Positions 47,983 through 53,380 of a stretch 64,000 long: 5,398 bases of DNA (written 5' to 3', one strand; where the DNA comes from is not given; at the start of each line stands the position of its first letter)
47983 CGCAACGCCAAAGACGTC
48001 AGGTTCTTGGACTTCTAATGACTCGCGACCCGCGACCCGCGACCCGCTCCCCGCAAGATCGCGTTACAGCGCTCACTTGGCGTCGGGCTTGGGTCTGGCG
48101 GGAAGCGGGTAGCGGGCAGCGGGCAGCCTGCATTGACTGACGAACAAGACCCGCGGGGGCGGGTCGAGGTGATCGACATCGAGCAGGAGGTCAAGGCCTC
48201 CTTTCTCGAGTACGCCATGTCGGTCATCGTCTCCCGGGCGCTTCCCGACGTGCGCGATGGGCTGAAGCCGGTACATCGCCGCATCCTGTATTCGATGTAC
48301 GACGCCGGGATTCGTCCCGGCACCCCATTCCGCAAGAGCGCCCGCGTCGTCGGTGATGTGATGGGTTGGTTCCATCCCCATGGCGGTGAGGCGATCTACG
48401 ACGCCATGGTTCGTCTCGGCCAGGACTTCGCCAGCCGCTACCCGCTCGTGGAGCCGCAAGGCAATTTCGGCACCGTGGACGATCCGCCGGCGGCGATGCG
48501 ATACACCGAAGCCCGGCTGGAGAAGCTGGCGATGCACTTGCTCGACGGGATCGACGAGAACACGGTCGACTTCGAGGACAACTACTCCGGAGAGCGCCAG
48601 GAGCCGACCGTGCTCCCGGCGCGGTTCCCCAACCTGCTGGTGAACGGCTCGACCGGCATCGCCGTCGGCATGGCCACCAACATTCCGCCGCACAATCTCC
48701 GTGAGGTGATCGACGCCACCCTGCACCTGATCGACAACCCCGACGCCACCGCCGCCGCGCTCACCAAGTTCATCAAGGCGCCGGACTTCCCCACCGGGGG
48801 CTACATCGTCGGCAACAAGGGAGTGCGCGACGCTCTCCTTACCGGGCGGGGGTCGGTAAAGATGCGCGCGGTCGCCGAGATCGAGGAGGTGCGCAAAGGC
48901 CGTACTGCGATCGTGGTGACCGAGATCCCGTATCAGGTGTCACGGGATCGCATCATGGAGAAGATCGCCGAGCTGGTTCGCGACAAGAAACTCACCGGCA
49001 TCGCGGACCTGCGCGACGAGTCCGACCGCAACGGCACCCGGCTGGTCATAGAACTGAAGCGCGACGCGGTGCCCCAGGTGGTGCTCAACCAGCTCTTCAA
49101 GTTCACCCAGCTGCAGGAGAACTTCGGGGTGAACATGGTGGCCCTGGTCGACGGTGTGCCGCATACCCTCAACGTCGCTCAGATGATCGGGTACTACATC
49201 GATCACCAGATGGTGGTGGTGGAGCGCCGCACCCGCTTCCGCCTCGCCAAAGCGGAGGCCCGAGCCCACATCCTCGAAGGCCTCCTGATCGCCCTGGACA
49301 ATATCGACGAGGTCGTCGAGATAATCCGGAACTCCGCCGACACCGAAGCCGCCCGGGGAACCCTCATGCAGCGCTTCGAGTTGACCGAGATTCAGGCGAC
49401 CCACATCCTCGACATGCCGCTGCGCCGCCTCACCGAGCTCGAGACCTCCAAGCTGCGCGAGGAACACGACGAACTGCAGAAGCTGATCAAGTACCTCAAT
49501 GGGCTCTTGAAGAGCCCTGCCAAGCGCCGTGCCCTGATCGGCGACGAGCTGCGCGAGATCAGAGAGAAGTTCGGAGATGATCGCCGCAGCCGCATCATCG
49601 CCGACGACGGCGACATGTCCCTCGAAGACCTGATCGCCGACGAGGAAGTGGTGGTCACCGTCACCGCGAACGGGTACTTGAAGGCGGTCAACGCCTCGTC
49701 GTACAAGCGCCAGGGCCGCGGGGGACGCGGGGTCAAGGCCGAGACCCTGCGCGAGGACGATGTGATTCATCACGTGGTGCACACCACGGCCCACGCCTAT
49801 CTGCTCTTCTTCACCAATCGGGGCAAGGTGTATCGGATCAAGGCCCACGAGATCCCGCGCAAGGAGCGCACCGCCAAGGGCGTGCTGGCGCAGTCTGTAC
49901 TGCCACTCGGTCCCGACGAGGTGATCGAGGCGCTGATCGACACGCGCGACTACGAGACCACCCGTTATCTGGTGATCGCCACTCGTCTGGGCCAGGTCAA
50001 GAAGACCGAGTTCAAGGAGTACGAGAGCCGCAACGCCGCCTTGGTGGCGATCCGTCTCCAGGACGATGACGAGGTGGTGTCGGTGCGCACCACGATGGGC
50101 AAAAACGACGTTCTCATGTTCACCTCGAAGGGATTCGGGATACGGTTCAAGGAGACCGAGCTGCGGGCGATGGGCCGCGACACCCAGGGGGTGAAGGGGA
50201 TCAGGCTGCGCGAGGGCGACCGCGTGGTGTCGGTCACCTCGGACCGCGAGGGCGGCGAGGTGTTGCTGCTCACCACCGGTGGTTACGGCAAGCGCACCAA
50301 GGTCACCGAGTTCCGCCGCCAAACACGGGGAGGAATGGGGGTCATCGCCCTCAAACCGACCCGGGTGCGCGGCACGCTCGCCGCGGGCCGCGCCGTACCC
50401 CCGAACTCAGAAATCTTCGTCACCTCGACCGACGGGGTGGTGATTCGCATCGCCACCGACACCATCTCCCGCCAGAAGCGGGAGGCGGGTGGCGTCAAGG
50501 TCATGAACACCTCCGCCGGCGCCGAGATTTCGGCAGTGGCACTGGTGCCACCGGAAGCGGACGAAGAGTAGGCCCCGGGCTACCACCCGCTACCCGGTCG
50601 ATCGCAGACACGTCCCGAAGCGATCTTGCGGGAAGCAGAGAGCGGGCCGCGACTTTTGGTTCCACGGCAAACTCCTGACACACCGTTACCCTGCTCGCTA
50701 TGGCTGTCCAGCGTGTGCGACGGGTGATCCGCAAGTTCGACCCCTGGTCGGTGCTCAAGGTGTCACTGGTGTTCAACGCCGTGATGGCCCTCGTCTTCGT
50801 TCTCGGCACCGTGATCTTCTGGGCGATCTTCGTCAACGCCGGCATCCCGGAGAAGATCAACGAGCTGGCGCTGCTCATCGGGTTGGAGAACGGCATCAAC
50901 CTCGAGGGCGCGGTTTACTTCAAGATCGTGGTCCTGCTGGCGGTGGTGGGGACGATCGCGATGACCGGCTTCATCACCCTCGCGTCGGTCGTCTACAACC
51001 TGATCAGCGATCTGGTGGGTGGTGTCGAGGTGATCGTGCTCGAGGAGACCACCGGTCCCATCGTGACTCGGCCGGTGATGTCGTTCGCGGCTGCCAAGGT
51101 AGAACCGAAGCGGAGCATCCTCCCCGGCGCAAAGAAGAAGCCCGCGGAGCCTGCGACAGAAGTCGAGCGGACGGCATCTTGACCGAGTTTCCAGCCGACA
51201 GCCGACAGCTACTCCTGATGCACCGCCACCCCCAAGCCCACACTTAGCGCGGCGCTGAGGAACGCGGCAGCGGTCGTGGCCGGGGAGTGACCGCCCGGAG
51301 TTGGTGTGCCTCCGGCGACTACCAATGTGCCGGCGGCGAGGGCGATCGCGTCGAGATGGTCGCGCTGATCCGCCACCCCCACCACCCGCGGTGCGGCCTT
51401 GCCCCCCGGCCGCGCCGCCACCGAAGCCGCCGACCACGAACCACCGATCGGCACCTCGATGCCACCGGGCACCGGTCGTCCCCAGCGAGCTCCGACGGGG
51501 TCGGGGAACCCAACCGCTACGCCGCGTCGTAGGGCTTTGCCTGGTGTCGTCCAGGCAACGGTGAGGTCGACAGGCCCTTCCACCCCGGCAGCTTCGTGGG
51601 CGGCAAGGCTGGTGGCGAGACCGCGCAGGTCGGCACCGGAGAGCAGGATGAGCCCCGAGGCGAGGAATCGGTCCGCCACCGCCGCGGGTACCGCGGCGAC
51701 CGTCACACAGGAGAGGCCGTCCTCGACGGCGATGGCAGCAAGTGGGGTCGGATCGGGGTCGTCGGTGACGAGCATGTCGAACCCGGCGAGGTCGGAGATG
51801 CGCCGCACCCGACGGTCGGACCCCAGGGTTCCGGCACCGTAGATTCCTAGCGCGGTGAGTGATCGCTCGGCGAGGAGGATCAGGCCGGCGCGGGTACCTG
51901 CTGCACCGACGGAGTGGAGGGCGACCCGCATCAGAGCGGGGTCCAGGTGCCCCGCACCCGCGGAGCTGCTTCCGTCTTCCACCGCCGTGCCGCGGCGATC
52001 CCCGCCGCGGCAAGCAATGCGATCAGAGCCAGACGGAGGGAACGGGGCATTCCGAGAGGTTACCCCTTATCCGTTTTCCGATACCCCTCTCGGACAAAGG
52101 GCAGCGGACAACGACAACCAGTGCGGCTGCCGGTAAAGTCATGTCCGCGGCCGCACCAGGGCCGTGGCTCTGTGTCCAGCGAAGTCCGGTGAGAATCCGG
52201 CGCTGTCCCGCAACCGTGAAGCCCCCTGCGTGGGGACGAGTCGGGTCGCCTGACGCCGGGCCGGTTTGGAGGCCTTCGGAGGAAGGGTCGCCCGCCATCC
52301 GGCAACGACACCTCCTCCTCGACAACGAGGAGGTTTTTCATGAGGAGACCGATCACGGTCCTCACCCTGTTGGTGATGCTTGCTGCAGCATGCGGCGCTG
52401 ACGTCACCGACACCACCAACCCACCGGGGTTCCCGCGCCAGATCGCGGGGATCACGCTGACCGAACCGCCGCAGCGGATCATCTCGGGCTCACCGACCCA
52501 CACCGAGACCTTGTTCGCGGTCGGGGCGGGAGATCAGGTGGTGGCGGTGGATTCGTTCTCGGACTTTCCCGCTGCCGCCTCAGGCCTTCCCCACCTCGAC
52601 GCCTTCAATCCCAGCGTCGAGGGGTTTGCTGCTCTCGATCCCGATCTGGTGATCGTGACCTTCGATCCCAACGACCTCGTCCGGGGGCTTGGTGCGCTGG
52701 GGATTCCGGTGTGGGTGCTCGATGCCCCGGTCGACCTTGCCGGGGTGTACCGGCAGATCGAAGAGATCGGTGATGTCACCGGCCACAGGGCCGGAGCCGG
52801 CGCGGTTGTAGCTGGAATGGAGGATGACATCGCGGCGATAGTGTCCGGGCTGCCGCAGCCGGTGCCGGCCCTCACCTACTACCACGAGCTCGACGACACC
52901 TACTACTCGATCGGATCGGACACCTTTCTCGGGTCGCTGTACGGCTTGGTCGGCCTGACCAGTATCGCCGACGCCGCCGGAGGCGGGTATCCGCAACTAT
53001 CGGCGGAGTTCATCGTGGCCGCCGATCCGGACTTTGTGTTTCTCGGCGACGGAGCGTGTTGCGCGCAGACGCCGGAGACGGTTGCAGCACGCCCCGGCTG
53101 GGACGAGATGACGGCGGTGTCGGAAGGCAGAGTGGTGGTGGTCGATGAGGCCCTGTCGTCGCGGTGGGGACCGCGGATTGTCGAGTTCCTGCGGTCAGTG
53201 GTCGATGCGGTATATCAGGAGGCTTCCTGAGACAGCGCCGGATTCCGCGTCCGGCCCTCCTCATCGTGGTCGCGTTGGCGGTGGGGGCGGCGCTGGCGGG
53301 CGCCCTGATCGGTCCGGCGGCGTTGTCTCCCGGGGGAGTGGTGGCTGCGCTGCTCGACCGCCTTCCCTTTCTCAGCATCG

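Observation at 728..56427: Five families of period-7 tandem arrays seen only in intergenic DNA, many abutting stop codons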

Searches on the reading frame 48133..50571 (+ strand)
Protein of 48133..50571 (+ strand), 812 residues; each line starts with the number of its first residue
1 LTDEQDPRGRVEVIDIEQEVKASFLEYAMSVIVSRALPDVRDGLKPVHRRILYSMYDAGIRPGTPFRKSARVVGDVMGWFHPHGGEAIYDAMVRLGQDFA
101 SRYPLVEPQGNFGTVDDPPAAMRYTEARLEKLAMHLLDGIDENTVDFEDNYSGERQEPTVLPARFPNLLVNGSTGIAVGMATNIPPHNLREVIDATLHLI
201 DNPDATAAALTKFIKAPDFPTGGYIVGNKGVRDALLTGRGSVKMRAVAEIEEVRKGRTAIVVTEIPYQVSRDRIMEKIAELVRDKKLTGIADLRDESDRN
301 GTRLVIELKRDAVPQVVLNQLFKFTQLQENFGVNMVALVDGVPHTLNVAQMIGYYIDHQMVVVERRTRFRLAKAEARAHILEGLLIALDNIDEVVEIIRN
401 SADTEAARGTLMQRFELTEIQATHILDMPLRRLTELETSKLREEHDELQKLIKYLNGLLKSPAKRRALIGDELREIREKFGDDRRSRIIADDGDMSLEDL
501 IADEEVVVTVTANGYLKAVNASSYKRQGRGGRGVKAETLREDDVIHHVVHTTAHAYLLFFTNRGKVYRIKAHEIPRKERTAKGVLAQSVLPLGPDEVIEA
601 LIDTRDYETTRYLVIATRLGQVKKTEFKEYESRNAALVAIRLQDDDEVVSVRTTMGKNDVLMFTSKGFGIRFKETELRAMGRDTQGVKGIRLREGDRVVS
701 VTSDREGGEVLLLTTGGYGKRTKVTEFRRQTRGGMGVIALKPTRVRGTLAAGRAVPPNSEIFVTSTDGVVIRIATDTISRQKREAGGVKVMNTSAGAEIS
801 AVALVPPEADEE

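Call 51: search_protein_families(library=pfam, proteins=[window:48133-50571:+], max_evalue=0.00001)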
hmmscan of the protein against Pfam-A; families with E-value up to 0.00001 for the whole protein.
window:48133-50571:+ (812 aa): 2 families
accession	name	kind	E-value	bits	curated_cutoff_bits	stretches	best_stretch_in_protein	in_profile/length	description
PF00521.26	DNA_topoisoIV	-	3.4e-161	537.4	31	1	35-473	1-431/432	DNA gyrase/topoisomerase IV, subunit A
PF03989.18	DNA_gyraseA_C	-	6.6e-62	205.2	27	5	659-701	2-44/48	DNA gyrase C-terminal domain, beta-propeller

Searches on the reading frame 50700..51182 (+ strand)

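Call 51: search_protein_families(library=pfam, proteins=[window:50700-51182:+], max_evalue=0.00001)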
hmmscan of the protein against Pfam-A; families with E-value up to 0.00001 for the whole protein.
window:50700-51182:+ (160 aa): 1 family
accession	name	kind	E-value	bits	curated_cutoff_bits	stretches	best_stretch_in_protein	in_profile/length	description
PF12089.13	DUF3566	-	7.2e-19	68.7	22.2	1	4-113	2-116/118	Transmembrane domain of unknown function (DUF3566)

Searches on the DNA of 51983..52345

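Call 56: search_rna_families(source=window, start=51983, end=52345, threshold=evalue, max_evalue=1)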
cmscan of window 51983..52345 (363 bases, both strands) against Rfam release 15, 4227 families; matches with E-value up to 1: 3.
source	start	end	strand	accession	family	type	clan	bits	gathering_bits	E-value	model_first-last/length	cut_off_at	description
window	52153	52299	+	RF01482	AdoCbl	Cis-reg; riboswitch;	CL00101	48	50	5.6e-08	1-149/149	no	AdoCbl (Cobalamin/B12) riboswitch aptamer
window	52148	52217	-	RF03740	mir-921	Gene; miRNA;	-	19.9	80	0.14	1-56/56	no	mir-921 microRNA precursor family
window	52259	52330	-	RF03184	mir-1250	Gene; miRNA;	-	18.7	80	0.46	1-104/104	no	mir-1250 microRNA precursor family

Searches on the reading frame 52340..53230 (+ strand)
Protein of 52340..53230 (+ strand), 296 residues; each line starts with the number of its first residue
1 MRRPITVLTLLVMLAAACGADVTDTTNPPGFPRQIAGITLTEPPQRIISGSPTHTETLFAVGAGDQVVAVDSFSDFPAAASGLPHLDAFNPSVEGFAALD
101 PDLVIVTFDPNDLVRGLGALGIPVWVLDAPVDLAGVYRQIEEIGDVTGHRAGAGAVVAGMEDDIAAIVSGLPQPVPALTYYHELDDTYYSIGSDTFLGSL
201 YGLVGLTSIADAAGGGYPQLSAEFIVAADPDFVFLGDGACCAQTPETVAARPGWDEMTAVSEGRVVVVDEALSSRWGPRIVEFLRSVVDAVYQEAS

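Call 79: search_protein_families(library=pfam, proteins=[window:52340-53230:+], max_evalue=0.00001)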
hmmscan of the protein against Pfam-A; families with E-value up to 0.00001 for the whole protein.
window:52340-53230:+ (296 aa): 1 family
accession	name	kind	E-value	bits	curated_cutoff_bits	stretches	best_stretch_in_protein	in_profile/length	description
PF01497.23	Peripla_BP_2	-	3.2e-31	109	27.5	1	47-270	1-233/235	Periplasmic binding protein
